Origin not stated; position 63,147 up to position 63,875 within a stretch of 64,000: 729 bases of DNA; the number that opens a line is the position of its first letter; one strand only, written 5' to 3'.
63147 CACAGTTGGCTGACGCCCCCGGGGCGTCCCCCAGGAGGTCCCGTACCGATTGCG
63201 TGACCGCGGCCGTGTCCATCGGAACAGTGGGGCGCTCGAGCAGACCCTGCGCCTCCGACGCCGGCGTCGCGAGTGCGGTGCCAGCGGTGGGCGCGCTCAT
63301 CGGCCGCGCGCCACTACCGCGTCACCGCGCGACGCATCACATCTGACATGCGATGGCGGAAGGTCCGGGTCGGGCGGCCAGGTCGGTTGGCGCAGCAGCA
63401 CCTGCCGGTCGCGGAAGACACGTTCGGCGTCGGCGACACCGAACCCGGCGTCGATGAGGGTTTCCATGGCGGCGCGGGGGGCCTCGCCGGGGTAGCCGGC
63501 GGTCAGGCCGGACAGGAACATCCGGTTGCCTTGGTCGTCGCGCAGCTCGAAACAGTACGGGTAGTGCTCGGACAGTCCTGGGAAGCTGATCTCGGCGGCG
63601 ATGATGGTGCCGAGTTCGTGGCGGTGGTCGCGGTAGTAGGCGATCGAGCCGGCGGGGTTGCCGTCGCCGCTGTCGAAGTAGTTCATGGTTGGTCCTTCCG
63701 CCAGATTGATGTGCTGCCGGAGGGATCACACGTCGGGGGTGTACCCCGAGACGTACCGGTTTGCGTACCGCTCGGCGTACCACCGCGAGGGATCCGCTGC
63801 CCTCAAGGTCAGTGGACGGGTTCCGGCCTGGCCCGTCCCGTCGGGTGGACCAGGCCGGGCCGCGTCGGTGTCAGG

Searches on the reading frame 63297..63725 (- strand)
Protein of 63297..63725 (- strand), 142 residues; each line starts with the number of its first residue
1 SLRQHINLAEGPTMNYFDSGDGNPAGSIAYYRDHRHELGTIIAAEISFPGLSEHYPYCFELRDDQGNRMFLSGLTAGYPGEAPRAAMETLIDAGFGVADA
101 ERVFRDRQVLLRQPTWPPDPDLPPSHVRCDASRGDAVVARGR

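Call 9: search_protein_families(library=pfam, proteins=[window:63297-63725:-], max_evalue=0.001)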
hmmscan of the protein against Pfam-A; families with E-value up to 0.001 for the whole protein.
window:63297-63725:- (142 aa): 0 families

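Call 62: find_encoding_contigs(protein=window:63297-63686:-, flank=10000, max_places=2)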
Protein window:63297-63686:- (129 aa): no gene with exactly this product is on record in the collection.
